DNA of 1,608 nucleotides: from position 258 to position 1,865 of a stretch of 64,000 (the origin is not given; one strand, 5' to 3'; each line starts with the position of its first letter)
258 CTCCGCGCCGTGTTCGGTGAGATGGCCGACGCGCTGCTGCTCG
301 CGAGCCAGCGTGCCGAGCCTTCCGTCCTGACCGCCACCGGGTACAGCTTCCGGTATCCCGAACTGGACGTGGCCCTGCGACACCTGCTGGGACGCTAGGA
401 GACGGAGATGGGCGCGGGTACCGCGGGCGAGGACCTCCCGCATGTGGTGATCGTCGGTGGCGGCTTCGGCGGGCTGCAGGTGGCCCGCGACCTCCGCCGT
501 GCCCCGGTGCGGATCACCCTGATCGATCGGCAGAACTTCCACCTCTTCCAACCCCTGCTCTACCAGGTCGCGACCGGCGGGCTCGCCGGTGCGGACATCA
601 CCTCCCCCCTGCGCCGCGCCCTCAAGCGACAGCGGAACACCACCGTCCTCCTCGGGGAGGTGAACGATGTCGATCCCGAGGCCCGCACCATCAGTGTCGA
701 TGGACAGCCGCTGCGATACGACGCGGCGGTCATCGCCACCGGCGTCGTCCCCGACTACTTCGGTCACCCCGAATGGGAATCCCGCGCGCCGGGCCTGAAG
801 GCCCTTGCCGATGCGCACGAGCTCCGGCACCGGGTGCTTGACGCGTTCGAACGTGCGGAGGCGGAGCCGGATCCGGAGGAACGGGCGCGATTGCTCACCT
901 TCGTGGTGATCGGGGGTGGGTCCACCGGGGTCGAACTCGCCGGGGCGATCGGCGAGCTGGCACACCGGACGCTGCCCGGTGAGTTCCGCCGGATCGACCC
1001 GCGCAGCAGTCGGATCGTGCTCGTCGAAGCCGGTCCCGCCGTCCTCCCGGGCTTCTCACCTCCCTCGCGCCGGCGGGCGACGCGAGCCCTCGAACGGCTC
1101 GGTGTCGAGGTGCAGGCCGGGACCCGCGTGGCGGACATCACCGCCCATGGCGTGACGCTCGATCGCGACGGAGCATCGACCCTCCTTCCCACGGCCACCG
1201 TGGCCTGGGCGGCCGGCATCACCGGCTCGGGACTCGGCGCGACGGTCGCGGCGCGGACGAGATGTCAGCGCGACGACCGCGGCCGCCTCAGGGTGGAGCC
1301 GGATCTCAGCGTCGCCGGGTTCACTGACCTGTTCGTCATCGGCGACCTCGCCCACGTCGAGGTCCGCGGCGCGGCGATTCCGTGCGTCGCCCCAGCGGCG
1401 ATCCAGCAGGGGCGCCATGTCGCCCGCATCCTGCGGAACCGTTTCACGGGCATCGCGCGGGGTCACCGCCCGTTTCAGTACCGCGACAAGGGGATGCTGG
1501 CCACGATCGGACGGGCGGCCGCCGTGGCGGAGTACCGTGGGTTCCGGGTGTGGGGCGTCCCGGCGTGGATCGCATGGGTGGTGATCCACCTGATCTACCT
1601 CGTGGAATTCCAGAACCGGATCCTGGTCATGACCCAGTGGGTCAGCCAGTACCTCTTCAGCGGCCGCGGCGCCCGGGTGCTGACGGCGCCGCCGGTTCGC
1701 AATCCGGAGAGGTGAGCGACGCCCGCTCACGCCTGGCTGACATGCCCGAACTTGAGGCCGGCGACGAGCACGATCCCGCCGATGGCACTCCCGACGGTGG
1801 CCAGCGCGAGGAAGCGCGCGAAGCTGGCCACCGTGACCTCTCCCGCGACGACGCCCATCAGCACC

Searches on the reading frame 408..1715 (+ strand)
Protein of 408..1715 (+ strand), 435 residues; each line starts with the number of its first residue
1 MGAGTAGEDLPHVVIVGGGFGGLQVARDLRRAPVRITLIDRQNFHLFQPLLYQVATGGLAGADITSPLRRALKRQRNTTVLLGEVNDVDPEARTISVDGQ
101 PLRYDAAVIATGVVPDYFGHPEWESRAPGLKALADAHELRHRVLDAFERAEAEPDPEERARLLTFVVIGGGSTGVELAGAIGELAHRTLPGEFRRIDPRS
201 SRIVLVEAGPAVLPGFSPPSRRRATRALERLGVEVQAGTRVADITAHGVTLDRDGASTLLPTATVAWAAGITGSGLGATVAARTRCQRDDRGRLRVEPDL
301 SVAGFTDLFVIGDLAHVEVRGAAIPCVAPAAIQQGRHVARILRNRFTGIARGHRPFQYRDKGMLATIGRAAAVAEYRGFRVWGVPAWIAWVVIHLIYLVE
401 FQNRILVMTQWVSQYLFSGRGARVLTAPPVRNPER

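Call 56: search_protein_families(library=pfam, proteins=[window:408-1715:+], max_evalue=0.0001)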
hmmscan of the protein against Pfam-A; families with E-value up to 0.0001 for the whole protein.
window:408-1715:+ (435 aa): 4 families
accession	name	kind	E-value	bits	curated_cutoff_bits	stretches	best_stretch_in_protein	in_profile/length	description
PF07992.20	Pyr_redox_2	-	6e-44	151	26.1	1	12-335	2-291/291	Pyridine nucleotide-disulphide oxidoreductase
PF00070.33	Pyr_redox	-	2.1e-13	51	22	1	165-249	2-71/82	Pyridine nucleotide-disulphide oxidoreductase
PF22366.1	NDH2_C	-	8.8e-09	35.9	27.7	1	361-418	2-60/62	NDH2 C-terminal domain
PF13454.12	NAD_binding_9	-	1.1e-05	25.9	21.8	0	14-44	1-35/155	FAD-NAD(P)-binding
